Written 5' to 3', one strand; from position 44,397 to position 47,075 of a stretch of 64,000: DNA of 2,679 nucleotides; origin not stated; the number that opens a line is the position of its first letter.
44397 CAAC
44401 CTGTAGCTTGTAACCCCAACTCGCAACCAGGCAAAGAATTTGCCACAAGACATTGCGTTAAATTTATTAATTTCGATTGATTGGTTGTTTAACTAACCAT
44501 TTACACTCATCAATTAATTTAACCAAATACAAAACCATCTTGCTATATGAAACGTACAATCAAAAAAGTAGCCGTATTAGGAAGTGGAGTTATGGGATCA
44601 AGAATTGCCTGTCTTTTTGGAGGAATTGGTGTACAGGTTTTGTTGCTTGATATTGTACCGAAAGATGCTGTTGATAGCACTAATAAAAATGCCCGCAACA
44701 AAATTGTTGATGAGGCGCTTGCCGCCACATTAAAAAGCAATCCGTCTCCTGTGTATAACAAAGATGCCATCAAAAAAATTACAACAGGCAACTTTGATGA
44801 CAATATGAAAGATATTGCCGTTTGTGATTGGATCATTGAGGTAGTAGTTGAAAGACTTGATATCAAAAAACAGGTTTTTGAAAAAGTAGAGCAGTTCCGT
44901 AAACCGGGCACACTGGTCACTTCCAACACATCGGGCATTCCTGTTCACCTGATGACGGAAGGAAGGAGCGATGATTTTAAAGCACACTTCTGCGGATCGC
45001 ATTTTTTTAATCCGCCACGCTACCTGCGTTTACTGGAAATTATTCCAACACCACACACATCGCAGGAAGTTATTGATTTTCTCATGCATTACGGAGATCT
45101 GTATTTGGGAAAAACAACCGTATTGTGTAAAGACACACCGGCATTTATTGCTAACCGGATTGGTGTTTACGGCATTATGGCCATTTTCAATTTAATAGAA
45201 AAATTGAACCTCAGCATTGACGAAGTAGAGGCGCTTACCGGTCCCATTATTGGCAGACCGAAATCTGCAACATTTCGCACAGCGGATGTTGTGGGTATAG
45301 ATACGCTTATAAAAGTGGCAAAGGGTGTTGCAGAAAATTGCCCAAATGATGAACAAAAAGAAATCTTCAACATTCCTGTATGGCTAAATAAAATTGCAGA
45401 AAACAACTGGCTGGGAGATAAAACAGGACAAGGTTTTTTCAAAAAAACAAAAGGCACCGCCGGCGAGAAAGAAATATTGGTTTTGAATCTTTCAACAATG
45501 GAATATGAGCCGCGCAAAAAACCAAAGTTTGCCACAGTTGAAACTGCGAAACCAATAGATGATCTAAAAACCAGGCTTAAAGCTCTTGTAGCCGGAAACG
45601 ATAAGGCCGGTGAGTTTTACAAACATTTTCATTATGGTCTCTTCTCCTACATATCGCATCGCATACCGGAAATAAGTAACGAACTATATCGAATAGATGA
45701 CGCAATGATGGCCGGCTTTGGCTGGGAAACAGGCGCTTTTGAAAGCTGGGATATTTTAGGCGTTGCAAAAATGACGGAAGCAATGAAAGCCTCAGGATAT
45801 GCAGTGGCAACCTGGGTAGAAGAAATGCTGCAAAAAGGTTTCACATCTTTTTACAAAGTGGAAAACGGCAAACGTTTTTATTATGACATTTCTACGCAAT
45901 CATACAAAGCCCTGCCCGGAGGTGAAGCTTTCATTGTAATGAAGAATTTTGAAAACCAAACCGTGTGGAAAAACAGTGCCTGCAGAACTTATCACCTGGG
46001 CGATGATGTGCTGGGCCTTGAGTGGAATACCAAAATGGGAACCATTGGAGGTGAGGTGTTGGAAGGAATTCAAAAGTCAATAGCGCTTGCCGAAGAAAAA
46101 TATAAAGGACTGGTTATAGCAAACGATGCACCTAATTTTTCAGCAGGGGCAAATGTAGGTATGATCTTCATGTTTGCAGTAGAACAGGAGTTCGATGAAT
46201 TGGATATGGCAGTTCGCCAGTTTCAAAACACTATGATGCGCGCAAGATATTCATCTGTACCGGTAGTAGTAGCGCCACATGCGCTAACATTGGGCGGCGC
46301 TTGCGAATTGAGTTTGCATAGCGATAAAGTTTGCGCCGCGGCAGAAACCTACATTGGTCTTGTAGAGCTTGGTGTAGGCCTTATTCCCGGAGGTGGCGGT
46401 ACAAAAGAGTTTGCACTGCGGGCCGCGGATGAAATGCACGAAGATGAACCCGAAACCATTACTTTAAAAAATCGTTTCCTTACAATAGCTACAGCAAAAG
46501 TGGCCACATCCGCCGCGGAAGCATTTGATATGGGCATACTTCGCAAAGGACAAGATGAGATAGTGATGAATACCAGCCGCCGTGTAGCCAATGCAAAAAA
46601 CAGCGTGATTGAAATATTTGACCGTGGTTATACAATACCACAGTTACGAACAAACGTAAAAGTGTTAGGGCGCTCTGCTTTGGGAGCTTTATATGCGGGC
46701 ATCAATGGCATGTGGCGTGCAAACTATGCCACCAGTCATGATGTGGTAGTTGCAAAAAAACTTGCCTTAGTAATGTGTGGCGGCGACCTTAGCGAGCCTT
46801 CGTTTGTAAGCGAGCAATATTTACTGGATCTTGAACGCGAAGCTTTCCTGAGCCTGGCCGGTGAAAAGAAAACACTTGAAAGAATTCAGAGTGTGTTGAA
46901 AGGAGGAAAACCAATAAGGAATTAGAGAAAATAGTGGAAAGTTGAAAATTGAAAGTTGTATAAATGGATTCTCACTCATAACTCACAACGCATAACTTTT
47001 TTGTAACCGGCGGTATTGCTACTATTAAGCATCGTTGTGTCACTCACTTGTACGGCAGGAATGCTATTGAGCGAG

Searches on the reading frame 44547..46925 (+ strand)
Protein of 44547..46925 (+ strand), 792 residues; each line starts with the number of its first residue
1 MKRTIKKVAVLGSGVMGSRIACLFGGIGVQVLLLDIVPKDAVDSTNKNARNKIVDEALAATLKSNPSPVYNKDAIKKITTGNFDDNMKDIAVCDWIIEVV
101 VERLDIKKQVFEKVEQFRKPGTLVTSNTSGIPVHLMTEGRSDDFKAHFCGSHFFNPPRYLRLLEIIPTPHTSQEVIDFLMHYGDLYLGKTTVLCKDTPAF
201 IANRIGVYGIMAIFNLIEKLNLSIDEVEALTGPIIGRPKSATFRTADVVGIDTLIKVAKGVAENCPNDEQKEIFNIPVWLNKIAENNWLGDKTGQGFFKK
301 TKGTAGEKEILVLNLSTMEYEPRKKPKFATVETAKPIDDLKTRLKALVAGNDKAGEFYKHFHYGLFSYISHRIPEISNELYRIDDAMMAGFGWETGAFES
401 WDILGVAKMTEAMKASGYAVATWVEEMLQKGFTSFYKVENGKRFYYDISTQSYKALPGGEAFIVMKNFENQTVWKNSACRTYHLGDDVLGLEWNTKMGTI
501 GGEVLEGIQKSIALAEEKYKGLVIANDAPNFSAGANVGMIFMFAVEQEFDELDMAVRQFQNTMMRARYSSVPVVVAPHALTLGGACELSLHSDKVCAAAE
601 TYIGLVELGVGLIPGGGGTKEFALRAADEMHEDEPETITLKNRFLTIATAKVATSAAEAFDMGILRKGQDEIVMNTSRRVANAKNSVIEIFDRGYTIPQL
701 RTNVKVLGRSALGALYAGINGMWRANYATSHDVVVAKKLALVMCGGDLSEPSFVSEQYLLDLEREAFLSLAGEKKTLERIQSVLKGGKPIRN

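Call 14: search_protein_families(library=ncbifam, proteins=[window:44547-46925:+])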
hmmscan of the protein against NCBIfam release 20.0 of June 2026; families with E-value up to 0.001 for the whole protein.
window:44547-46925:+ (792 aa): 42 families (the best 25 are shown)
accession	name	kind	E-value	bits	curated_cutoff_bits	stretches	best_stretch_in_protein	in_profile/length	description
NF052272.1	Staph_FadB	exception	4.4e-169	564.1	999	1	4-792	2-752/752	3-hydroxyacyl-CoA dehydrogenase/crotonase FadB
NF008727.0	PRK11730.1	equivalog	2.4e-53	181.6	870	2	3-308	311-600/717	fatty acid oxidation complex subunit alpha FadB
NF008363.0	PRK11154.1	equivalog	5.9e-44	150.3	869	2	3-310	307-597/708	fatty acid oxidation complex subunit alpha FadJ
TIGR02437.1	FadB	equivalog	9.5e-43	146.5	933.55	2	4-307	312-599/714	fatty acid oxidation complex subunit alpha FadB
TIGR02441.1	fa_ox_alpha_mit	equivalog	2.3e-38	131.8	964.65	2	2-310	332-623/737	fatty acid oxidation complex subunit alpha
NF006124.0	PRK08268.1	subfamily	9.6e-38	130.4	508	1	2-308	4-295/507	3-hydroxyacyl-CoA dehydrogenase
TIGR02440.1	FadJ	equivalog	2.9e-36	125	968.45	2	2-305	301-586/699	fatty acid oxidation complex subunit alpha FadJ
NF004474.0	PRK05808.1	subfamily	1e-35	123.4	408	1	4-299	2-281/283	3-hydroxybutyryl-CoA dehydrogenase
NF005875.0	PRK07819.1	subfamily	1.1e-35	123.5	319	1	2-299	2-285/287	3-hydroxybutyryl-CoA dehydrogenase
NF005715.0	PRK07530.1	equivalog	2e-34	119.3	420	1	4-300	3-283/292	3-hydroxybutyryl-CoA dehydrogenase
NF004699.0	PRK06035.1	equivalog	1e-33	116.8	500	1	4-293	2-278/294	3-hydroxyacyl-CoA dehydrogenase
NF006143.0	PRK08293.1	equivalog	1.1e-29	103.6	312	1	4-300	3-287/291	3-hydroxyacyl-CoA dehydrogenase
NF006722.0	PRK09260.1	equivalog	3.5e-29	102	429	1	5-302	2-283/289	3-hydroxyacyl-CoA dehydrogenase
TIGR02279.1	PaaC-3OHAcCoADH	equivalog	1.6e-27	96.6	669.4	1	5-303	5-288/503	3-hydroxyacyl-CoA dehydrogenase PaaH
NF006125.0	PRK08269.1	equivalog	3.5e-24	85.4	427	1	4-212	4-211/334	3-hydroxybutyryl-CoA dehydrogenase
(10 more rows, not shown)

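Call 26: find_homologous_proteins(query=window:44547-46925:+, max_evalue=1e-50)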
Query window:44547-46925:+ (792 aa): 8000 proteins with E <= 1e-50 among 8000 candidates; the best 120 are listed.
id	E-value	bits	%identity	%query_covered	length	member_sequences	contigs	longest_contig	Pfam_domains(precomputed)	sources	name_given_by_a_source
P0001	0.0e+0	1801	100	100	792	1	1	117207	PF00378.26,PF00725.28,PF02737.25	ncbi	-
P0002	0.0e+0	1770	100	98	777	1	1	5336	PF00378.26,PF00725.28,PF02737.25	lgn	-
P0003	0.0e+0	1668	91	100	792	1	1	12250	PF00378.26,PF00725.28,PF02737.25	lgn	-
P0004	0.0e+0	1647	90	100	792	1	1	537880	PF00378.26,PF00725.28,PF02737.25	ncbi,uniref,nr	ncbi:3-hydroxyacyl-CoA dehydrogenase/enoyl-CoA hydratase family protein [Pinibacter aurantiacus]|uni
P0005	0.0e+0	1645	90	100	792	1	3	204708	PF00378.26,PF00725.28,PF02737.25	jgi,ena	jgi:3-hydroxyacyl-CoA dehydrogenase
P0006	0.0e+0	1645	90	100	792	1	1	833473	PF00378.26,PF00725.28,PF02737.25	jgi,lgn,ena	-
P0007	0.0e+0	1638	90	100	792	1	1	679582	PF00378.26,PF00725.28,PF02737.25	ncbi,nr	ncbi:3-hydroxyacyl-CoA dehydrogenase/enoyl-CoA hydratase family protein [Chitinophagaceae bacterium 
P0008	0.0e+0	1636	90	100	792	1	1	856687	PF00378.26,PF00725.28,PF02737.25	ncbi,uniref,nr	ncbi:3-hydroxyacyl-CoA dehydrogenase/enoyl-CoA hydratase family protein [Pinibacter soli]|uniref:3-h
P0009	0.0e+0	1632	89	100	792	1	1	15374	PF00378.26,PF00725.28,PF02737.25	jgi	jgi:3-hydroxyacyl-CoA dehydrogenase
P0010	0.0e+0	1519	82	100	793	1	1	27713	PF00378.26,PF00725.28,PF02737.25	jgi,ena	-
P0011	0.0e+0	1517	82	100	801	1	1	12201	PF00378.26,PF00725.28,PF02737.25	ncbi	-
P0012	0.0e+0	1517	83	100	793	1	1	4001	PF00378.26,PF00725.28,PF02737.25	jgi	jgi:3-hydroxyacyl-CoA dehydrogenase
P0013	0.0e+0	1515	80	100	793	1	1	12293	PF00378.26,PF00725.28,PF16113.11,PF02737.25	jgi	jgi:3-hydroxyacyl-CoA dehydrogenase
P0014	0.0e+0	1515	82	100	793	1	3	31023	PF00378.26,PF00725.28,PF02737.25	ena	-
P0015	0.0e+0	1514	81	100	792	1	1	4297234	PF00378.26,PF00725.28,PF02737.25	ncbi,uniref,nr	ncbi:3-hydroxyacyl-CoA dehydrogenase/enoyl-CoA hydratase family protein [Flavihumibacter rivuli]|uni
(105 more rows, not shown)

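Call 27: find_encoding_contigs(protein=P0004, flank=10000, max_places=3)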
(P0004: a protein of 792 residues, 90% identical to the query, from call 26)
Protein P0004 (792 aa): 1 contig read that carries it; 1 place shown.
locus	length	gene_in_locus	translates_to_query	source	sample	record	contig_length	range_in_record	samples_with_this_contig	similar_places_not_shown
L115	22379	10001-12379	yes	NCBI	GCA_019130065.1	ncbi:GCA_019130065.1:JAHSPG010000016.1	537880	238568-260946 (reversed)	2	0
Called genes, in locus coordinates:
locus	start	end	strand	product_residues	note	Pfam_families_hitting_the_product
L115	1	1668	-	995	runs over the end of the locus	PF07715:Plug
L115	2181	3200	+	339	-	PF00356:LacI, PF00532:Peripla_BP_1, PF13407:Peripla_BP_4, PF13377:Peripla_BP_3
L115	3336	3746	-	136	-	PF07661:MORN_2 (weak)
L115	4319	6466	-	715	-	PF00133:tRNA-synt_1, PF09334:tRNA-synt_1g, PF19303:Anticodon_3, PF01588:tRNA_bind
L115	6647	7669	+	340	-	PF02016:Peptidase_S66, PF17676:Peptidase_S66C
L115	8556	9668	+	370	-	PF00165:HTH_AraC (faint), PF12833:HTH_18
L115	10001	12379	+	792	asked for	PF02737:3HCDH_N, PF00725:3HCDH, PF00378:ECH_1 (weak)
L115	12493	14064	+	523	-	PF13231:PMT_2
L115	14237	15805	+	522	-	-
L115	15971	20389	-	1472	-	PF13573:SprB (faint), PF17802:SpaA (faint), PF09430:EMC7_beta-sandw (faint), PF23623:GBD_IRG7_N (faint), PF18962:Por_Secre_tail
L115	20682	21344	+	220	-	-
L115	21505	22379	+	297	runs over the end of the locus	PF00005:ABC_tran, PF13304:AAA_21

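Call 28: find_encoding_contigs(protein=P0008, flank=10000, max_places=3)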
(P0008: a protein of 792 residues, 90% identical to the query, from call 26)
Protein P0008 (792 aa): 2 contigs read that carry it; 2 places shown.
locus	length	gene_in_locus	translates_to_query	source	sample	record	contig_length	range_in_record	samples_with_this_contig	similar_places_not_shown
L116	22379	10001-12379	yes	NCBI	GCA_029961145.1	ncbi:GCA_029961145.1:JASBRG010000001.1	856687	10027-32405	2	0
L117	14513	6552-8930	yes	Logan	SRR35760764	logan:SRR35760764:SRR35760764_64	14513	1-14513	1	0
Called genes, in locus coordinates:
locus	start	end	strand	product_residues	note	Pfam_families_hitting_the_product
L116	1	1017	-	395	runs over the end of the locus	PF04773:FecR, PF16344:FecR_C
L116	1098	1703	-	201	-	PF07638:Sigma70_ECF (weak), PF04542:Sigma70_r2, PF08281:Sigma70_r4_2, PF04545:Sigma70_r4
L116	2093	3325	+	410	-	PF16656:Pur_ac_phosph_N, PF00149:Metallophos, PF12850:Metallophos_2 (weak)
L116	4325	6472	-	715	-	PF00133:tRNA-synt_1, PF09334:tRNA-synt_1g, PF19303:Anticodon_3, PF01588:tRNA_bind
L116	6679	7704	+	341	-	PF02016:Peptidase_S66, PF17676:Peptidase_S66C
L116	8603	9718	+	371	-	PF00165:HTH_AraC (faint), PF12833:HTH_18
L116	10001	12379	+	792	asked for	PF02737:3HCDH_N, PF00725:3HCDH, PF00378:ECH_1 (weak)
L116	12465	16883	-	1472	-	PF13573:SprB (faint), PF07495:Y_Y_Y (faint), PF17802:SpaA (faint), PF23623:GBD_IRG7_N (faint), PF09430:EMC7_beta-sandw (faint), PF18962:Por_Secre_tail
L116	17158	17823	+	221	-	-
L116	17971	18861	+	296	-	PF00005:ABC_tran, PF13304:AAA_21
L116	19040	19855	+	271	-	PF12679:ABC2_membrane_2 (weak), PF12730:ABC2_membrane_4, PF12698:ABC2_membrane_3 (weak), PF10920:DUF2705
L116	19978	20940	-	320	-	PF01370:Epimerase, PF02719:Polysacc_synt_2 (faint), PF05368:NmrA (weak), PF16363:GDP_Man_Dehyd, PF08338:DUF1731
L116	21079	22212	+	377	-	PF07661:MORN_2 (faint)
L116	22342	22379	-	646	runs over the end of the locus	PF00091:Tubulin, PF12327:FtsZ_C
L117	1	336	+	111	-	?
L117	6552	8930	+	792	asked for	PF02737:3HCDH_N, PF00725:3HCDH, PF00378:ECH_1 (weak)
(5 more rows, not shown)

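Call 29: find_encoding_contigs(protein=P0001, flank=10000, max_places=3)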
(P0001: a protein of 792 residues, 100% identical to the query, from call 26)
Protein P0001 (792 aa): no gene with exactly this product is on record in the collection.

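Call 32: find_encoding_contigs(protein=P0002, flank=10000, max_places=3)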
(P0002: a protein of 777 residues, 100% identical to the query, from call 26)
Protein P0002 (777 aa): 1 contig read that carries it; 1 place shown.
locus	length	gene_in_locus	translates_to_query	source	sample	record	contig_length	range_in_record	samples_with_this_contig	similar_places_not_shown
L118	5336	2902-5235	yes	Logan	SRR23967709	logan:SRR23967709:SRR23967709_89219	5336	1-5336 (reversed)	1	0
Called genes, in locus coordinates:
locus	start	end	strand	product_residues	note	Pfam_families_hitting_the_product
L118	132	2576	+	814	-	PF06439:3keto-disac_hyd, PF02018:CBM_4_9 (weak), PF22848:ASD1_dom, PF06964:Alpha-L-AF_C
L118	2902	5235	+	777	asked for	PF02737:3HCDH_N, PF00725:3HCDH, PF00378:ECH_1 (weak)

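Call 33: find_encoding_contigs(protein=P0003, flank=10000, max_places=3)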
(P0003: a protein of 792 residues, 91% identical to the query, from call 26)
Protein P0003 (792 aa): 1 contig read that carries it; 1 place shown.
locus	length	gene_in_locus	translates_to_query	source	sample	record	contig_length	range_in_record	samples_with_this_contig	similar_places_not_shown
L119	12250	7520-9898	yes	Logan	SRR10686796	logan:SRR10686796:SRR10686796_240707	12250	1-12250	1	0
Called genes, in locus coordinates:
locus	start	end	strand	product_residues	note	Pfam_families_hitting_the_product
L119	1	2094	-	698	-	?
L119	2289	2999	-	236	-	-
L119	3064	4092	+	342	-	PF02016:Peptidase_S66, PF17676:Peptidase_S66C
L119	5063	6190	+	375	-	PF00165:HTH_AraC (faint), PF12833:HTH_18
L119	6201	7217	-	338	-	PF12833:HTH_18, PF00165:HTH_AraC (weak)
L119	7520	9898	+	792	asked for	PF02737:3HCDH_N, PF00725:3HCDH, PF00378:ECH_1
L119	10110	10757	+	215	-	-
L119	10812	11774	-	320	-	PF01073:3Beta_HSD (weak), PF01370:Epimerase, PF04321:RmlD_sub_bind (weak), PF05368:NmrA (weak), PF13460:NAD_binding_10 (weak), PF16363:GDP_Man_Dehyd, PF08338:DUF1731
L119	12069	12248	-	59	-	?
